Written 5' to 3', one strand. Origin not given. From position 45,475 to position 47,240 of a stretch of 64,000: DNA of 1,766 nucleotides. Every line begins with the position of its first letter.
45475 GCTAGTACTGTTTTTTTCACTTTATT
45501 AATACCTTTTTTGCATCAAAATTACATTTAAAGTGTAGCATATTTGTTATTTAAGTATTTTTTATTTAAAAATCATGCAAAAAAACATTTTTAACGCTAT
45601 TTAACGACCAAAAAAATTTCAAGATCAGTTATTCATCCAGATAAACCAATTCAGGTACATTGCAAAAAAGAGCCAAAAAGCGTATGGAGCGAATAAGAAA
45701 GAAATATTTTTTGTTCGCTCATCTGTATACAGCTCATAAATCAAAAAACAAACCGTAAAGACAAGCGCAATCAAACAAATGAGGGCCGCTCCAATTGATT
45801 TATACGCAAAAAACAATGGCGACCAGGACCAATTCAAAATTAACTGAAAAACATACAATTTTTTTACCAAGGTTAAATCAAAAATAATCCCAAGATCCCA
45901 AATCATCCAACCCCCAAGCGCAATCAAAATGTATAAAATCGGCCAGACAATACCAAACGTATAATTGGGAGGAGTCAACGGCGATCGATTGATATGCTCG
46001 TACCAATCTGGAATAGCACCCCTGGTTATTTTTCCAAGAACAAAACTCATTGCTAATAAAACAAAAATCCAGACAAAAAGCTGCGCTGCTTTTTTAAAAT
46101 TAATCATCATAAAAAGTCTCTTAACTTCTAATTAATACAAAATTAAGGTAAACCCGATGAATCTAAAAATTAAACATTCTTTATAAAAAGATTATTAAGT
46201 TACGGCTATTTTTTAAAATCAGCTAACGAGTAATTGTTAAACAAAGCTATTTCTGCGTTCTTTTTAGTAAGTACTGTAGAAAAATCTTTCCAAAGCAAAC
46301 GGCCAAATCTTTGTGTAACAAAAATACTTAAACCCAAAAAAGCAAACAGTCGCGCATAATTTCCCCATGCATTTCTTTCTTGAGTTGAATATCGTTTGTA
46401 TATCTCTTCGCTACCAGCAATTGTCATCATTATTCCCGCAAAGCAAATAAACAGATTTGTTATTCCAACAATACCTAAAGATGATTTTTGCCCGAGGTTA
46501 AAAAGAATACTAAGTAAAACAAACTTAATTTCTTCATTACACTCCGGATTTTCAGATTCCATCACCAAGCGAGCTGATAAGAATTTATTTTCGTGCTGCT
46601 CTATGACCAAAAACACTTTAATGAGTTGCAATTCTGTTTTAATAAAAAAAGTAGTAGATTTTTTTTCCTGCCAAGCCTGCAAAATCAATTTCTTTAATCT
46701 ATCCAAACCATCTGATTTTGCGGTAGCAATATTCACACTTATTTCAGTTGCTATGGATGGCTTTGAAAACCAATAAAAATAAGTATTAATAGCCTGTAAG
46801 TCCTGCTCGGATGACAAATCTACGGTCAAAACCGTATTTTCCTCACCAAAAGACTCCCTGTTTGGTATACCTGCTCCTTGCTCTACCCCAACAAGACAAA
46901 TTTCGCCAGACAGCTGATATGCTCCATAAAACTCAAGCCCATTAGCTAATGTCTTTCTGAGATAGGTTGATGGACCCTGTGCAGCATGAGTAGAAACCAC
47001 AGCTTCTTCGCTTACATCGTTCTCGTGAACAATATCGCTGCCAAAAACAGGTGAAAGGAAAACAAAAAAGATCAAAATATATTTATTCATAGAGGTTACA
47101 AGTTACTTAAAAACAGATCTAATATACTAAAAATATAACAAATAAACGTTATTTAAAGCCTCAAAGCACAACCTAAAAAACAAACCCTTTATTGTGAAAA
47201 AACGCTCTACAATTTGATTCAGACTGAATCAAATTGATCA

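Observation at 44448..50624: Five-gene minus-strand block: two paralogous secreted proteins flank TspO and an orphan, next to a large transporter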

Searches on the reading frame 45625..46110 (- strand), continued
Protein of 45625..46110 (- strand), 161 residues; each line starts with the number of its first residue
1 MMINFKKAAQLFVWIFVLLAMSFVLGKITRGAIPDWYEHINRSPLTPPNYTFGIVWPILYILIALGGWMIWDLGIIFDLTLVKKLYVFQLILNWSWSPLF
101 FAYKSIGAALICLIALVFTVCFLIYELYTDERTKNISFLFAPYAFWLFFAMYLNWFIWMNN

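Call 47: search_protein_families(library=pfam, proteins=[L069:20-2278:+, L069:2500-2970:-, L069:3271-3750:-, L069:3870-5384:-, L069:5980-6456:+, L069:6470-7441:-], max_evalue=0.01)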
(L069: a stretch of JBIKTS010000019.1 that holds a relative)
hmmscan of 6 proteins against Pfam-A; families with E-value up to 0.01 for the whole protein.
L069:20-2278:+ (752 aa): 4 families
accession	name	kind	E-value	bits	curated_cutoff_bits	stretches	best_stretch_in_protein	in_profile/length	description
PF01131.25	Topoisom_bac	-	8.1e-125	417.5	35.1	1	131-551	2-410/411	DNA topoisomerase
PF01396.24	Zn_ribbon_Top1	-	1.8e-30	104.9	32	3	639-670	3-34/39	Topoisomerase DNA binding C4 zinc finger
PF01751.28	Toprim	-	1.6e-17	63.9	23.1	1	4-116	2-96/96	Toprim domain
PF24029.1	DUF7340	-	3.4e-05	24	27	0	607-644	10-45/62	Domain of unknown function (DUF7340)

L069:2500-2970:- (156 aa): 0 families

L069:3271-3750:- (159 aa): 0 families

L069:3870-5384:- (504 aa): 0 families

L069:5980-6456:+ (158 aa): 1 family
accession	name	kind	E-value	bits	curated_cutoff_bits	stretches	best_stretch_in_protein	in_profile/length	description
PF03073.20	TspO_MBR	-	2e-33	115.6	24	1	14-154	3-144/145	TspO/MBR family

L069:6470-7441:- (323 aa): 1 family
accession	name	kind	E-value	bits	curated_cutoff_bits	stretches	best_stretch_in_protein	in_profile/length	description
PF07690.21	MFS_1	-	1.8e-26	93.4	33.4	1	2-282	68-345/347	Major Facilitator Superfamily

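Call 71: search_dna_similar(query=window:45625-46110:-, collection=plasmids, mode=protein, max_rows=15)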
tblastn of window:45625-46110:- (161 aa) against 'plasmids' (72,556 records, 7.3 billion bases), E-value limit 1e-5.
Records with a match: 122; places in all: 125; records where one place covers at least 80% of the query: 59.
Best place of each record, by identity: <60% 122.
By first word of the organism name: Sinorhizobium 37; Rhizobium 34; Staphylococcus 7; Ketogulonicigenium 6; Piscirickettsia 4; Streptomyces 4; Ensifer 3; Duffyella 3; Roseobacter 2; Halobellus 2; and 20 more.
By predicted mobility (MOB-suite, as given by PLSDB): non-mobilizable 64; conjugative 39; mobilizable 19.
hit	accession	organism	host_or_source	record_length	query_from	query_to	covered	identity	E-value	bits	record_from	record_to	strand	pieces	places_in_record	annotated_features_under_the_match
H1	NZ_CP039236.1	Piscirickettsia salmonis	Salmo salar,cell culture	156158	6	161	97%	45.2%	4e-35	135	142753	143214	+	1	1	TspO/MBR family protein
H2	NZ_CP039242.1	Piscirickettsia salmonis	Salmo salar,cell culture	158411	6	161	97%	45.2%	4e-35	135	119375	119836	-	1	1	TspO/MBR family protein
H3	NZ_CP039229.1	Piscirickettsia salmonis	Salmo salar,cell culture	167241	6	161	97%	45.2%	4e-35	135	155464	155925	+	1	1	TspO/MBR family protein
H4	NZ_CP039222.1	Piscirickettsia salmonis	Salmo salar,cell culture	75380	6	161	97%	45.2%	3e-34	133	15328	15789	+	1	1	TspO/MBR family protein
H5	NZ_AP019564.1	Rickettsia asiatica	Ixodes ovatus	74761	6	161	97%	44.9%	7e-33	129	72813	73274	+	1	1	none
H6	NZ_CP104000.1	Ketogulonicigenium vulgare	Tenebrio molitor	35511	11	154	89%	37.2%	6e-13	72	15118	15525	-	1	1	TspO/MBR family protein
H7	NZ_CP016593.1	Ketogulonicigenium vulgare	cell culture,China: Zibo, Shandong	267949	11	154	89%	37.2%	7e-13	72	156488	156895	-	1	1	TspO/MBR family protein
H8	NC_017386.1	Ketogulonicigenium vulgare WSH-001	-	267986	11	154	89%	37.2%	7e-13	72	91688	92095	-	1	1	TspO/MBR family protein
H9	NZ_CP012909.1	Ketogulonicigenium vulgare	cell culture,Tianjin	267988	11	154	89%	37.2%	7e-13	72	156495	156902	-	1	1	TspO/MBR family protein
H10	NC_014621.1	Ketogulonicigenium vulgare Y25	-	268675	11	154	89%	37.2%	7e-13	72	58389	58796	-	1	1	TspO/MBR family protein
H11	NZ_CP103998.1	Ketogulonicigenium vulgare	Tenebrio molitor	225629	11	154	89%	36.6%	8e-13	72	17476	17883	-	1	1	TspO/MBR family protein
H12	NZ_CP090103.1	Rhizobium leguminosarum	Trifolium pratense,Cell culture,Plant ...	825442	7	161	96%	33.8%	5e-13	72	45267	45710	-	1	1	TspO/MBR family protein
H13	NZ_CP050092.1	Rhizobium leguminosarum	Trifolium pratense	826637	7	161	96%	33.8%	5e-13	72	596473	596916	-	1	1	TspO/MBR family protein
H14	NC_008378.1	Rhizobium johnstonii 3841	-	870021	7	161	96%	33.8%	5e-13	72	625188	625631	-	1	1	TspO/MBR family protein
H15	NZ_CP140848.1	Rhizobium johnstonii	-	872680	7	161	96%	33.8%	5e-13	72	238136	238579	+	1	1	TspO/MBR family protein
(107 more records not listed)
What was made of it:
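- The clade occurs on Piscirickettsia salmonis and Rickettsia asiatica plasmids (call 71).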

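Call 74: find_encoding_contigs(protein=P0035, flank=8000, max_places=2)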
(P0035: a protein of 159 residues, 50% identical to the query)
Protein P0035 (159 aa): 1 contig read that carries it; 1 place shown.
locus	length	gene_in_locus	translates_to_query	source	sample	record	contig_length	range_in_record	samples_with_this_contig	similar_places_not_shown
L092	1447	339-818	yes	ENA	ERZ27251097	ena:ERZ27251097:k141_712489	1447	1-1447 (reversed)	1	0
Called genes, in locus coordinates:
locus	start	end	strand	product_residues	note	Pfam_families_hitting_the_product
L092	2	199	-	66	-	?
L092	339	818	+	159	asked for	PF03073:TspO_MBR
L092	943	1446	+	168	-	?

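Call 75: find_encoding_contigs(protein=P0042, flank=8000, max_places=2)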
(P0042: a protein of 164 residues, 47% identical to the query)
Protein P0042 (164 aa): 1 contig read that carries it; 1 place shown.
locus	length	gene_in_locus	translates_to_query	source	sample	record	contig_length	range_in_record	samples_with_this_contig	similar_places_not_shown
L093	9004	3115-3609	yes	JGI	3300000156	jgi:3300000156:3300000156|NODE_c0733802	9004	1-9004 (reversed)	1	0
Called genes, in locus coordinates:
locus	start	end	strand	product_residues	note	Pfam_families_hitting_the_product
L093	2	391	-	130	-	?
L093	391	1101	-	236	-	-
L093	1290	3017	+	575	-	PF00999:Na_H_Exchanger, PF02254:TrkA_N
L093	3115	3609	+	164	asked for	PF03073:TspO_MBR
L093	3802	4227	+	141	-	PF00717:Peptidase_S24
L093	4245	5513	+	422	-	PF00817:IMS, PF11798:IMS_HHH (faint), PF11799:IMS_C, PF13438:DUF4113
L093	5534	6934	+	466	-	PF00929:RNase_T, PF01612:DNA_pol_A_exo1 (faint), PF01541:GIY-YIG, PF27096:UvrC_M, PF27115:Cho_C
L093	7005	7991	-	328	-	PF08240:ADH_N, PF00107:ADH_zinc_N, PF13602:ADH_zinc_N_2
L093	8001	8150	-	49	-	-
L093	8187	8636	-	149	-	PF17200:sCache_2, PF08269:dCache_2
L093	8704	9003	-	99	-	?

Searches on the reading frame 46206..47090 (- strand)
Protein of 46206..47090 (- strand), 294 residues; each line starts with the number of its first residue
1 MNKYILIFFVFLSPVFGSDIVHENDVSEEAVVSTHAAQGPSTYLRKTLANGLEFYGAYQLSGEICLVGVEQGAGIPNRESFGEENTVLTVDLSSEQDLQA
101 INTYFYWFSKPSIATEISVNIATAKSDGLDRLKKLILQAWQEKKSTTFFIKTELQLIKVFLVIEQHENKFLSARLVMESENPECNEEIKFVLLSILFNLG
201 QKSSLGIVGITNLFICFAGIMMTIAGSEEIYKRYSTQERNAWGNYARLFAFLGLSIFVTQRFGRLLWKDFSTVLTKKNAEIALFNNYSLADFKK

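Call 4: search_protein_families(library=pfam, proteins=[window:46206-47090:-], max_evalue=0.1)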
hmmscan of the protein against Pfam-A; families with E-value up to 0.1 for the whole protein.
window:46206-47090:- (294 aa): 0 families

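Call 5: search_protein_families(library=ncbifam, proteins=[window:46206-47090:-], max_evalue=0.1)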
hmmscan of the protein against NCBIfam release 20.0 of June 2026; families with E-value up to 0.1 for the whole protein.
window:46206-47090:- (294 aa): 0 families

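Call 36: search_protein_families(library=phrogs, proteins=[window:46206-47090:-], max_evalue=0.1)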
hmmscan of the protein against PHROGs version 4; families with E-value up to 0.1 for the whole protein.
window:46206-47090:- (294 aa): 0 families

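Call 37: search_protein_families(library=padloc, proteins=[window:46206-47090:-], max_evalue=0.1)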
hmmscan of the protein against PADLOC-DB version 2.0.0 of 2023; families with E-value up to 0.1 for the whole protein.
window:46206-47090:- (294 aa): 0 families

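Call 70: list_cluster_members(proteins=[window:46206-47090:-, P0032, P0001, P0033, P0002])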
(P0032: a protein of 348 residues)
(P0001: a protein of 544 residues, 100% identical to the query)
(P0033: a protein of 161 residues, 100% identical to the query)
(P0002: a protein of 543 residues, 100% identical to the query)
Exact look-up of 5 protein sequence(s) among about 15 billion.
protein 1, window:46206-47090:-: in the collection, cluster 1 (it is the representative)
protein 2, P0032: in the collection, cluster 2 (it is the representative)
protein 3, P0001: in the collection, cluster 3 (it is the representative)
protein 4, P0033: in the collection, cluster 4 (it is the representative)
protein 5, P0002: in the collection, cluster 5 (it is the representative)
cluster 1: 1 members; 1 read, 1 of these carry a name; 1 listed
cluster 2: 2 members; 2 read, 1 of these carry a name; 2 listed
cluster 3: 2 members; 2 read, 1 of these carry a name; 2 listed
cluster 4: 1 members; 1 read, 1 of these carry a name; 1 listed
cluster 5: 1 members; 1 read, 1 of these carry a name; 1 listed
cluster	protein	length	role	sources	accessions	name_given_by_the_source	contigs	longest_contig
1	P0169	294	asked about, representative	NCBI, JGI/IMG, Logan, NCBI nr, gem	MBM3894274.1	hypothetical protein FJ366_01620 [Candidatus Dependentiae bacterium] | hypothetical protein [Candidatus Dependentiae bacterium]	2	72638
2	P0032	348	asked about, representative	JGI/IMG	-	-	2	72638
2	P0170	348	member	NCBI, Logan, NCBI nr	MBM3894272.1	hypothetical protein FJ366_01610 [Candidatus Dependentiae bacterium] | hypothetical protein [Candidatus Dependentiae bacterium]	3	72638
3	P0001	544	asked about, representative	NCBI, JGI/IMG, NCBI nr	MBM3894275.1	hypothetical protein FJ366_01625 [Candidatus Dependentiae bacterium] | hypothetical protein [Candidatus Dependentiae bacterium]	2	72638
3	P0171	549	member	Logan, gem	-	-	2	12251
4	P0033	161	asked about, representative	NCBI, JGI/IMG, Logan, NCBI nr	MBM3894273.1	tryptophan-rich sensory protein [Candidatus Dependentiae bacterium]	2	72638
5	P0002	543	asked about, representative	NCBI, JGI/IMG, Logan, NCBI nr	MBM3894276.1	hypothetical protein FJ366_01630 [Candidatus Dependentiae bacterium] | hypothetical protein [Candidatus Dependentiae bacterium]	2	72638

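Call 73: search_dna_similar(query=window:46206-47090:-, collection=plasmids, mode=protein, max_evalue=0.01, max_rows=10)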
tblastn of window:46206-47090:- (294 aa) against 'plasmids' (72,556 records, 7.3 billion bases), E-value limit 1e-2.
No match.

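Call 87: find_related_loci(query=window:46206-47090:-, collection=viral_contigs, flank=5000)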
Query window:46206-47090:- (294 aa) in viral_contigs; peptide patterns used: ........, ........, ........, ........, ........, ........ (x = any residue, [..] = any of these).
6 stretches matched a pattern, but none encodes a relative of the query by tblastn (E <= 1e-3).

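Call 88: find_related_loci(query=window:46206-47090:-, collection=metagenome_contigs, flank=8000)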
Query window:46206-47090:- (294 aa) in metagenome_contigs; peptide patterns used: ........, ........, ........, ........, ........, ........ (x = any residue, [..] = any of these).
258 stretches matched a pattern, but none encodes a relative of the query by tblastn (E <= 1e-3).
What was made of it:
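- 46206..47090 (-): Orphan protein (294 aa, MBM3894274). It has a signal peptide, a domain of about 180 aa, and C-terminal hydrophobic segments. No database search found a homologue. No plasmid, viral-contig or metagenome-contig relatives (calls 73, 87, 88).
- Tried and rejected: It has no relatives in plasmids, viral contigs or metagenome contigs (calls 73, 87, 88).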
